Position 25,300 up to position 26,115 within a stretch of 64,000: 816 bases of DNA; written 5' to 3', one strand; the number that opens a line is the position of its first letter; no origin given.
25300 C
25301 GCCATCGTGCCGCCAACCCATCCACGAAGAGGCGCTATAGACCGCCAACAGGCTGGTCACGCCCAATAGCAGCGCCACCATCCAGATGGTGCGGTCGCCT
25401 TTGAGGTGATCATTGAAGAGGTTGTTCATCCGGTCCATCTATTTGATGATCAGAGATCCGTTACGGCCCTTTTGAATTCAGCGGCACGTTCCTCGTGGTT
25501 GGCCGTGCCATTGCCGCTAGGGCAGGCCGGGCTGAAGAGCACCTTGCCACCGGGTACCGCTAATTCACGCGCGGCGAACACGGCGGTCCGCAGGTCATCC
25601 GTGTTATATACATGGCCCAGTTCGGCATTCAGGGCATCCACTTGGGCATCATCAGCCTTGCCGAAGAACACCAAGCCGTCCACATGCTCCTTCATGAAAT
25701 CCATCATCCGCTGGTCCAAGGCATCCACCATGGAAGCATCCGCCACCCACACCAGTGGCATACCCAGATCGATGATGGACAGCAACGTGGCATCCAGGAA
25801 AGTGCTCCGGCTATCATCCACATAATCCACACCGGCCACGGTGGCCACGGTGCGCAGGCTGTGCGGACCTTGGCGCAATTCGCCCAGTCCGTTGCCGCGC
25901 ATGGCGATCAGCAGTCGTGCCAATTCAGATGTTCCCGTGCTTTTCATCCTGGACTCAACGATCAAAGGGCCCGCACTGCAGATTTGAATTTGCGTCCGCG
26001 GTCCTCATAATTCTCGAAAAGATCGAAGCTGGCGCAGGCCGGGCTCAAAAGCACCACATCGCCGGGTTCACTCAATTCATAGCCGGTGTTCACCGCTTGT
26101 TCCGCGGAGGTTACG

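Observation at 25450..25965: Orphan MurD C-terminal-domain paralog inserted between murD and ftsW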

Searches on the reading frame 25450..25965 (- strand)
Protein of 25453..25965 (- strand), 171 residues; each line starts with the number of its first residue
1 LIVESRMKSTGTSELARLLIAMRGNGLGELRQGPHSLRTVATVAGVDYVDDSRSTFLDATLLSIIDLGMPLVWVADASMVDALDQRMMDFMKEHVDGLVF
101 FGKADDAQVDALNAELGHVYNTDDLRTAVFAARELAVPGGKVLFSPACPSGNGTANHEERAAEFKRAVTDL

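Call 4: search_protein_families(library=pfam, proteins=[window:25453-25965:-], max_evalue=1)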
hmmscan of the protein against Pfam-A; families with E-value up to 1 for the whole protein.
window:25453-25965:- (171 aa): 2 families
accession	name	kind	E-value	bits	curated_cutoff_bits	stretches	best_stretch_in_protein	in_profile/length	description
PF02875.26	Mur_ligase_C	-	0.037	15.3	28.4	1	86-148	60-127/127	Mur ligase, glutamate ligase domain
PF10925.13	DUF2680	-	0.26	11.9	25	1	79-112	8-41/57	Protein of unknown function (DUF2680)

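Call 5: search_protein_families(library=ncbifam, proteins=[window:25453-25965:-], max_evalue=1)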
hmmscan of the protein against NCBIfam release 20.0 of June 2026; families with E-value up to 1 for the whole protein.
window:25453-25965:- (171 aa): 2 families
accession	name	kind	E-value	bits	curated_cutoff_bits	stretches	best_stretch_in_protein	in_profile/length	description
TIGR01087.1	murD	equivalog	5.6e-21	75.1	211.95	1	29-169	300-440/441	UDP-N-acetylmuramoyl-L-alanine--D-glutamate ligase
NF005422.0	PRK06997.1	equivalog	0.06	12.7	440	1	81-134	42-98/262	enoyl-ACP reductase FabI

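Call 6: find_homologous_proteins(query=window:25453-25965:-, max_evalue=0.001)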
Query window:25453-25965:- (171 aa): 186 proteins with E <= 0.001 among 369 candidates; the best 120 are listed.
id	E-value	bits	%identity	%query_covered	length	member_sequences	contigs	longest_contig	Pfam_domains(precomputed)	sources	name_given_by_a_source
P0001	6.0e-102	356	99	96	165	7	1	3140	-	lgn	-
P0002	1.4e-89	316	88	96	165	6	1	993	-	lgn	-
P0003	2.3e-87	309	87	96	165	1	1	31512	-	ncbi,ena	-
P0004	8.4e-80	284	79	96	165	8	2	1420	-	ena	-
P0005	9.5e-79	281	80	96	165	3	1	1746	-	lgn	-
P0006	1.2e-76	274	76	96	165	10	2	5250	-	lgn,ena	-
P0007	3.6e-73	262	76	92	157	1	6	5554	-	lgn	-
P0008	8.7e-73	261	76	92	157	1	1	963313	-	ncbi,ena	-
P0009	5.2e-72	259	74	96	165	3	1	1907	-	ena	-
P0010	1.1e-71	258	74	92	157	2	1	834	-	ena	-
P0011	1.3e-69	251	74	92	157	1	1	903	-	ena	-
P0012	4.9e-67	242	70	96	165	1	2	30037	-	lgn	-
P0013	1.2e-66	241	69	96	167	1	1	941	-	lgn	-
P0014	1.5e-64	234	68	96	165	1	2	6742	-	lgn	-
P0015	2.1e-64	234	69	96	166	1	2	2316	-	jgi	jgi:UDP-N-acetylmuramoylalanine--D-glutamate ligase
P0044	2.7e-42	162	53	89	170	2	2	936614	-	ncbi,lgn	-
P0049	7.9e-41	157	50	92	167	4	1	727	PF02875.27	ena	-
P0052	2.2e-40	156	49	95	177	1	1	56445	PF02875.27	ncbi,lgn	ncbi:MAG: cyanophycin synthetase [Flavobacteriales bacterium]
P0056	5.6e-40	155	53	91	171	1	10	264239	PF02875.27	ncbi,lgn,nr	ncbi:MAG: hypothetical protein JNM31_04500 [Flavobacteriales bacterium]|nr:hypothetical protein [Fla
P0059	8.5e-40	154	53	91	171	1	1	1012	PF02875.27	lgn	-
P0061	1.2e-39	153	50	92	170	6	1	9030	PF02875.27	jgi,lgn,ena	-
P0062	1.7e-39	153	55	82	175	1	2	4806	PF02875.27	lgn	-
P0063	1.7e-39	153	49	98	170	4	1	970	PF02875.27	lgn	-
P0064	2.3e-39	153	49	92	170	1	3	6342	PF02875.27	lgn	-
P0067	8.3e-39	151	46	99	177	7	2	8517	PF02875.27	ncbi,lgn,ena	-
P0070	1.6e-38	150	50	89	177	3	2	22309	PF02875.27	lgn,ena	-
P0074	2.1e-37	146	48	92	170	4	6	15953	PF02875.27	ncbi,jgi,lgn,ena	jgi:UDP-N-acetylmuramoylalanine--D-glutamate ligase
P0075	4.6e-37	145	53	81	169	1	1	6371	PF02875.27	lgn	-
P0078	1.8e-36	143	50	89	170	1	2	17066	PF02875.27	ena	-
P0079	5.7e-36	142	55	81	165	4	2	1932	PF02875.27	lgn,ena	-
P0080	8.0e-36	141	52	89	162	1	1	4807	PF02875.27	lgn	-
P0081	8.9e-36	141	55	81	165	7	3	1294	PF02875.27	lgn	-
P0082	9.5e-36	141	50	89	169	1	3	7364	PF02875.27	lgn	-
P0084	1.3e-35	140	50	89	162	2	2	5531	PF02875.27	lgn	-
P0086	1.5e-35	140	53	81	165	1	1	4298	PF02875.27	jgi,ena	-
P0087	1.6e-35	140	48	89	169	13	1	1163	PF02875.27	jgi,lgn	jgi:UDP-N-acetylmuramoylalanine--D-glutamate ligase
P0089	2.2e-35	140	46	96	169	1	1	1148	PF02875.27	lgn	-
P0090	2.6e-35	139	46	92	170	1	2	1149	PF02875.27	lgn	-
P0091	4.0e-35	139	53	77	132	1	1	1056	PF02875.27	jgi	jgi:UDP-N-acetylmuramoylalanine--D-glutamate ligase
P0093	4.2e-35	139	55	81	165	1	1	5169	PF02875.27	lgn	-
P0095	5.1e-35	138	55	81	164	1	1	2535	PF02875.27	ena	-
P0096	7.8e-35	138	48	89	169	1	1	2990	PF02875.27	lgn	-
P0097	9.6e-35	138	50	90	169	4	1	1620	PF02875.27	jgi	jgi:UDP-N-acetylmuramoylalanine--D-glutamate ligase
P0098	1.0e-34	137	55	81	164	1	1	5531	PF02875.27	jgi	jgi:UDP-N-acetylmuramoylalanine--D-glutamate ligase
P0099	1.1e-34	137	49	91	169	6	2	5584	PF02875.27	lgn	-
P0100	1.4e-34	137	55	81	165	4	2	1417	PF02875.27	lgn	-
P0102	2.0e-34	137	54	82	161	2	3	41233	PF02875.27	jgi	jgi:UDP-N-acetylmuramoylalanine--D-glutamate ligase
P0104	2.4e-34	136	49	81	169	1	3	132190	PF02875.27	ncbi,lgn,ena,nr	ncbi:MAG: hypothetical protein JNL43_12375 [Flavobacteriales bacterium]|nr:hypothetical protein [Fla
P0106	3.3e-34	136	50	89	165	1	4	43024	PF02875.27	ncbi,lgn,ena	-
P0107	6.2e-34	135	52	81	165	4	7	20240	PF02875.27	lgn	-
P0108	6.2e-34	135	51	81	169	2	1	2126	PF02875.27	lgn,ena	-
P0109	7.0e-34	135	44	96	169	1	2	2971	PF02875.27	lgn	-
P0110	1.1e-33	134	48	98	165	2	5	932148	PF02875.27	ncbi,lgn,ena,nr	ncbi:MAG: hypothetical protein H6595_04265 [Flavobacteriales bacterium]|nr:hypothetical protein [Fla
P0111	1.2e-33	134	53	81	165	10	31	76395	PF02875.27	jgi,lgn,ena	jgi:UDP-N-acetylmuramoylalanine--D-glutamate ligase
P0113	1.5e-33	134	47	99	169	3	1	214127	PF02875.27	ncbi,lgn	ncbi:MAG: cyanophycin synthetase [Flavobacteriales bacterium]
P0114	1.5e-33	134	51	82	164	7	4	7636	PF02875.27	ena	-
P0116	1.8e-33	133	53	81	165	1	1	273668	PF02875.27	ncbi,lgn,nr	ncbi:MAG: hypothetical protein IPM46_07565 [Flavobacteriales bacterium]|nr:hypothetical protein [Fla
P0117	1.9e-33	133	47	89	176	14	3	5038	PF02875.27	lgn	-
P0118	2.0e-33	133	51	81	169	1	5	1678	PF02875.27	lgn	-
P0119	2.3e-33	133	50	89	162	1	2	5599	PF02875.27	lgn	-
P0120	2.4e-33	133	50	81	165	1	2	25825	PF02875.27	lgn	-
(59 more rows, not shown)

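Call 9: find_encoding_contigs(protein=P0110, flank=6000, max_places=2)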
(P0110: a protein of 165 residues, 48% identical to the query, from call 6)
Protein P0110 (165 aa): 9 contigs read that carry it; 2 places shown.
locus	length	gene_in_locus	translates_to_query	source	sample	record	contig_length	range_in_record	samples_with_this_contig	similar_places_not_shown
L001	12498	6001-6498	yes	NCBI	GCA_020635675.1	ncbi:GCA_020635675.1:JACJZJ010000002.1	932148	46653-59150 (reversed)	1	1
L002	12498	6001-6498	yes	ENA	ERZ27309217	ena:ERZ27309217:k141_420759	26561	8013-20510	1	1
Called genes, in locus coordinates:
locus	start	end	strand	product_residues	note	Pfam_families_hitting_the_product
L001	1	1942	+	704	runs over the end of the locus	PF03717:PBP_dimer, PF00905:Transpeptidase, PF03793:PASTA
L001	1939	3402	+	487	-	PF01225:Mur_ligase, PF08245:Mur_ligase_M, PF02875:Mur_ligase_C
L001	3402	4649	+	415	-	PF10555:MraY_sig1 (weak), PF00953:Glycos_transf_4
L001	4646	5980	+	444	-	PF21377:MurD_N (weak), PF21799:MurD-like_N (weak), PF08245:Mur_ligase_M, PF02875:Mur_ligase_C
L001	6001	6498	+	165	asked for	PF02875:Mur_ligase_C (weak)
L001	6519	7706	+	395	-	PF01098:FTSW_RODA_SPOVE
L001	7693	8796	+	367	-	PF03033:Glyco_transf_28, PF13579:Glyco_trans_4_4 (weak), PF04101:Glyco_tran_28_C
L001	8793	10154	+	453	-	PF01225:Mur_ligase, PF08245:Mur_ligase_M, PF02875:Mur_ligase_C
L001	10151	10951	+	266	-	-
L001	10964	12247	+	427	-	PF00012:HSP70 (faint), PF11104:PilM_2 (faint), PF14450:FtsA, PF02491:SHS2_FTSA, PF06723:MreB_Mbl, PF06277:EutA (weak), PF14450:FtsA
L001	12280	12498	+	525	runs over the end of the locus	PF00091:Tubulin, PF12327:FtsZ_C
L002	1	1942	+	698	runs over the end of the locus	PF03717:PBP_dimer, PF00905:Transpeptidase, PF03793:PASTA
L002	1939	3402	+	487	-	PF01225:Mur_ligase, PF08245:Mur_ligase_M, PF02875:Mur_ligase_C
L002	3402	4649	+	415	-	PF10555:MraY_sig1 (weak), PF00953:Glycos_transf_4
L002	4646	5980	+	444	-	PF21377:MurD_N (weak), PF21799:MurD-like_N (weak), PF08245:Mur_ligase_M, PF02875:Mur_ligase_C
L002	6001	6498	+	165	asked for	PF02875:Mur_ligase_C (weak)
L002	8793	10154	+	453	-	PF01225:Mur_ligase, PF08245:Mur_ligase_M, PF02875:Mur_ligase_C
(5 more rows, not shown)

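Call 10: find_encoding_contigs(protein=P0044, flank=6000, max_places=2)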
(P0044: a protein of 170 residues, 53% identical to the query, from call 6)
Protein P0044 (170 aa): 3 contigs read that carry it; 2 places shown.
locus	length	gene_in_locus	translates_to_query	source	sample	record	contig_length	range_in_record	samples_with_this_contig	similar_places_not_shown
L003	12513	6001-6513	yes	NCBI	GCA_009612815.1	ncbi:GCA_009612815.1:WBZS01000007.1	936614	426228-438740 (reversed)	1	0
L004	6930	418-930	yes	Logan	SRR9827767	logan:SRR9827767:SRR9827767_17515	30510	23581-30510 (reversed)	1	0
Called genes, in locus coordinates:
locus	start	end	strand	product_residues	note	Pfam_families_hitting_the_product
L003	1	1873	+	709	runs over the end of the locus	PF03717:PBP_dimer, PF00905:Transpeptidase, PF03793:PASTA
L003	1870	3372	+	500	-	PF01225:Mur_ligase, PF08245:Mur_ligase_M, PF02875:Mur_ligase_C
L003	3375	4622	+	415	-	PF10555:MraY_sig1 (faint), PF00953:Glycos_transf_4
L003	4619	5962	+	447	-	PF21377:MurD_N, PF21799:MurD-like_N (weak), PF08245:Mur_ligase_M, PF02875:Mur_ligase_C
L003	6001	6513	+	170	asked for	-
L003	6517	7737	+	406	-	PF01098:FTSW_RODA_SPOVE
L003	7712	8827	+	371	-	PF03033:Glyco_transf_28, PF04101:Glyco_tran_28_C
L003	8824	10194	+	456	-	PF01225:Mur_ligase, PF08245:Mur_ligase_M, PF02875:Mur_ligase_C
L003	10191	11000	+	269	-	-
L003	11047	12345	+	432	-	PF11104:PilM_2 (faint), PF14450:FtsA, PF02491:SHS2_FTSA, PF06723:MreB_Mbl, PF06277:EutA (weak), PF14450:FtsA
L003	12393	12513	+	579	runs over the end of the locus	PF00091:Tubulin, PF12327:FtsZ_C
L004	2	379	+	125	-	?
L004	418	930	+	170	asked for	-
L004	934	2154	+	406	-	PF01098:FTSW_RODA_SPOVE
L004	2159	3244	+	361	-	PF03033:Glyco_transf_28, PF04101:Glyco_tran_28_C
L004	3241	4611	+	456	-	PF01225:Mur_ligase, PF08245:Mur_ligase_M, PF02875:Mur_ligase_C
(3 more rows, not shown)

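Call 11: find_related_loci(query=A1, collection=genome_contigs, flank=4000)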
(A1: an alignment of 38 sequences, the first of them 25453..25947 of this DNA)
Query A1 (165 aa) in genome_contigs; peptide patterns used: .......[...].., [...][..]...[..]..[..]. (x = any residue, [..] = any of these).
168 stretches matched a pattern; 115 encode a relative of the query (tblastn E <= 1e-3); the best 80 are kept; 80 distinct loci.
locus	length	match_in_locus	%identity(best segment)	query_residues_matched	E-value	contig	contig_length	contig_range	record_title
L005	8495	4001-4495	87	1-165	1e-92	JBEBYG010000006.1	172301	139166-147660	MAG: Cryomorpha ignava isolate T2.bin.84 NODE_166_length_172301_cov_19.604833, whole genome shotgun sequence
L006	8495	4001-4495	79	1-165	2e-85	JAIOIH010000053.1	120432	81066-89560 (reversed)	MAG: Flavobacteriales bacterium isolate MAG_25 contig_169220, whole genome shotgun sequence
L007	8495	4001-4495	78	1-165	2e-84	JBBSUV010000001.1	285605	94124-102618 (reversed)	MAG: Flavobacteriales bacterium isolate SVL2_sbin.57 SVL2_sbin.57_k141_769431_L_285605_cov_26.0401, whole genome shotgun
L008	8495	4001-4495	76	1-165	2e-82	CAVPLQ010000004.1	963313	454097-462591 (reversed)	MAG: uncultured Flavobacteriales bacterium isolate MFD09964.bin.1.3 genome assembly, contig: contig_26730, whole genome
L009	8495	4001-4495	69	1-165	3e-72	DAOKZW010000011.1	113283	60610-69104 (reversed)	MAG TPA_asm: Flavobacteriales bacterium isolate AMR_MDS_0060 NODE_105_length_113283_cov_12.082974, whole genome shotgun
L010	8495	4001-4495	64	1-165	1e-67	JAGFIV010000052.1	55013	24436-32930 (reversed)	MAG: Flavobacteriales bacterium isolate mag.6 k127_1249339, whole genome shotgun sequence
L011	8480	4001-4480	64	6-165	3e-64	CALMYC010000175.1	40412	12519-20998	MAG TPA_asm: uncultured Flavobacteriales bacterium isolate SRR2107173_bin.31_CONCOCT_v1.1_MAG genome assembly, contig: E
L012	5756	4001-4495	61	1-165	2e-63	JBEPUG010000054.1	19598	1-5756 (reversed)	MAG: Flavobacteriales bacterium isolate 22E.concoct.115 NODE_2312_length_19598_cov_6.578724, whole genome shotgun sequen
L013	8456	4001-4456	69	7-165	2e-62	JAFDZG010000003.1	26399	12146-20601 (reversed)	MAG: Bacteroidetes bacterium isolate SZAS-77 CK_MAG-49__3__length-26399, whole genome shotgun sequence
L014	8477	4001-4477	66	7-165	3e-59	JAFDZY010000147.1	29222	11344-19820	MAG: Bacteroidetes bacterium isolate SZAS AMP-78 CK_MAG-79__147__length-29222, whole genome shotgun sequence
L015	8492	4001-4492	57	1-165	2e-56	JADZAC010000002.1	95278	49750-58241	MAG: Flavobacteriales bacterium isolate SJ6 c_000000005846, whole genome shotgun sequence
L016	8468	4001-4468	59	9-165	2e-55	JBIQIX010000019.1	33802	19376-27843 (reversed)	MAG: Flavobacteriales bacterium isolate mag.25f NODE_1738_length_33802, whole genome shotgun sequence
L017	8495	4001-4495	63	1-165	2e-62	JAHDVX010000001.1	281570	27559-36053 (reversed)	MAG: Flavobacteriales bacterium isolate BAC5 NODE_102_length_281570_cov_10.589247, whole genome shotgun sequence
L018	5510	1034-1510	57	6-165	1e-53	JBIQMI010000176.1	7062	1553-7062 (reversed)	MAG: Cryomorphaceae bacterium isolate mag.29h NODE_2860_length_7062, whole genome shotgun sequence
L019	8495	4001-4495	53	1-165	1e-52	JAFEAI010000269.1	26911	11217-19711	MAG: Bacteroidetes bacterium isolate SZAS LIN-79 LIN-664__269__length-26911, whole genome shotgun sequence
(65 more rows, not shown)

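Call 17: search_solved_structures(query=A1, max_evalue=0.01, show_alignments=2)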
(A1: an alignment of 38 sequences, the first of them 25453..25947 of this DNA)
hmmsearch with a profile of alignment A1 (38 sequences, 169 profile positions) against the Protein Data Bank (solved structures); distinct sequences matched with E-value up to 0.01: 11.
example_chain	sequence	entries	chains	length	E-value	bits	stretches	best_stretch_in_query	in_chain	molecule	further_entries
7sy9_A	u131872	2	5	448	8.6e-22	80.8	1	24-169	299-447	UDP-N-acetylmuramoylalanine--D-glutamate ligase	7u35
8dp2_A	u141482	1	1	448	8.6e-22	80.8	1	24-169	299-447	UDP-N-acetylmuramoylalanine--D-glutamate ligase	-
7sir_A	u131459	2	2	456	5.1e-16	62.1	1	24-168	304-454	UDP-N-acetylmuramoylalanine--D-glutamate ligase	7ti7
3lk7_A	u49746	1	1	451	6.5e-16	61.7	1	22-164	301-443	UDP-N-acetylmuramoylalanine--D-glutamate ligase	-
1e0d_A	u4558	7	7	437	4.1e-13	52.6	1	23-167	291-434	UDP-N-ACETYLMURAMOYLALANINE--D-GLUTAMATE LIGASE | UDP-N-ACETYLMURAMOYL-L-ALANINE:D-GLUTAMATE LIGASE | UDP-N-ACETYLMURAMOYL-L-ALANINE/:D-GLUTAMATE LIGASE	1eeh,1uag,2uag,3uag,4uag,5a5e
5a5f_A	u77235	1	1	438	4.1e-13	52.6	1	23-167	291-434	UDP-N-ACETYLMURAMOYLALANINE--D-GLUTAMATE LIGASE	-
2wjp_A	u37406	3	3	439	4.1e-13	52.6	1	23-167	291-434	UDP-N-ACETYLMURAMOYLALANINE--D-GLUTAMATE LIGASE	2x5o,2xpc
2jff_A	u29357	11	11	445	4.2e-13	52.6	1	23-167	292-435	UDP-N-ACETYLMURAMOYLALANINE--D-GLUTAMATE LIGASE | UDP-N-ACETYLMURAMOYL-ALANINE-D-GLUTAMATE LIGASE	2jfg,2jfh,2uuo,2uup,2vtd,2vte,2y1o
8v8w_A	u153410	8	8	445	4.2e-13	52.6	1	23-167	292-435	UDP-N-acetylmuramoylalanine--D-glutamate ligase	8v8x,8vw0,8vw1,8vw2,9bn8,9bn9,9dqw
8v8y_A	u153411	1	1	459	4.5e-13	52.5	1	23-167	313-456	UDP-N-acetylmuramoylalanine--D-glutamate ligase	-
4buc_A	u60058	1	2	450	2.6e-12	50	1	25-164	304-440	UDP-N-ACETYLMURAMOYLALANINE--D-GLUTAMATE LIGASE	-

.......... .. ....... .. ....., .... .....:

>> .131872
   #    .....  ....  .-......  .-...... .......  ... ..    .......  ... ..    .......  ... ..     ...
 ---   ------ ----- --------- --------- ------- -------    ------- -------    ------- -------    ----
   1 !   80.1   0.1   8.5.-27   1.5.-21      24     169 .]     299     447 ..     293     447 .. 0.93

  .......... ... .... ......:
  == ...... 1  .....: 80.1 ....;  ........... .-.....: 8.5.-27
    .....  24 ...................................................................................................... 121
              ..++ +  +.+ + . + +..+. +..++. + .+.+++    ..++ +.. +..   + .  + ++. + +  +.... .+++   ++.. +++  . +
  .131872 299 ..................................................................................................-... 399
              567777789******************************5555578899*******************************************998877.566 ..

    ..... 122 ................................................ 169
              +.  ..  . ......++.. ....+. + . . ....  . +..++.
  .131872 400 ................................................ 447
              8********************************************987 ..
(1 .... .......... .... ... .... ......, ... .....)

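Call 25: predict_structure(alignment_id=A1)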
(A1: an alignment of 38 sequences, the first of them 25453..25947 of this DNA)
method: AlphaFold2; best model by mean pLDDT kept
length: 165 residues; sequences in the alignment: 38
mean_pLDDT: 83.5   pTM: 0.81
mean pLDDT of the five models: 83.5, 83.2, 83.0, 82.8, 81.8
residues with pLDDT >= 90: 92; 70-90: 42; 50-70: 19; < 50: 12
segments of 3 or more residues with pLDDT < 50: 1-4, 144-148
pLDDT, mean of each block of 10 residues (from residue 1): 56 66 52 94 84 87 95 88 94 94 95 94 97 94 53 86 93
secondary structure, 60 per line:
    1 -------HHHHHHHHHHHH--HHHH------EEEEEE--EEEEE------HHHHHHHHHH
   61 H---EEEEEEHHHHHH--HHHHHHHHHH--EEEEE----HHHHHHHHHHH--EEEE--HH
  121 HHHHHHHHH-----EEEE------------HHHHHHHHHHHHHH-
elements in order: H8-19 H22-25 E32-37 E40-44 H51-61 E65-70 H71-76 H79-88 E91-95 H100-110 E113-116 H119-129 E135-138 H151-164

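Call 27: search_protein_representatives(alignment_id=A1)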
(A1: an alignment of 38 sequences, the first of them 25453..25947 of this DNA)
Query: 38 sequences, 169 profile positions. Proteins with E-value up to 0.001 (for the whole library): 17636; up to 1e-10: 8284; up to 1e-30: 33. The best 150 are listed.
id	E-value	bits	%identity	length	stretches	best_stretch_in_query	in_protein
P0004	2.2e-71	255.3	-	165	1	9-169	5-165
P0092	4.1e-67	241.4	-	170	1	1-169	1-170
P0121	1.4e-55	203.9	-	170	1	1-169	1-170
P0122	4.9e-51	189.1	-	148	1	35-169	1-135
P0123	1.4e-50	187.6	-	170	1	8-169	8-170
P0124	2.0e-50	187.1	-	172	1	8-169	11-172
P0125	1.0e-49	184.8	-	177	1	9-169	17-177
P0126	1.3e-48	181.1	-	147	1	9-169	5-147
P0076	2.0e-48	180.6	-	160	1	10-169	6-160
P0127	1.7e-47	177.5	-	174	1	1-168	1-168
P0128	2.1e-46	174.0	-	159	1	1-155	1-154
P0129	1.2e-43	165.1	-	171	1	10-169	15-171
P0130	5.3e-42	159.7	-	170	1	8-169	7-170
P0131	2.0e-38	148.0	-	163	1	10-169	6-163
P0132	2.6e-37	144.4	-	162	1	10-169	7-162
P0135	8.1e-35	136.3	-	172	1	10-169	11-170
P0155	1.0e-29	119.7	-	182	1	12-169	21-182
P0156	1.1e-29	119.6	-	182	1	7-169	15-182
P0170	3.0e-29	118.2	-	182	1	6-169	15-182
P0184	2.0e-28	115.5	-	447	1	7-169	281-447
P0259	1.3e-26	109.6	-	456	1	9-169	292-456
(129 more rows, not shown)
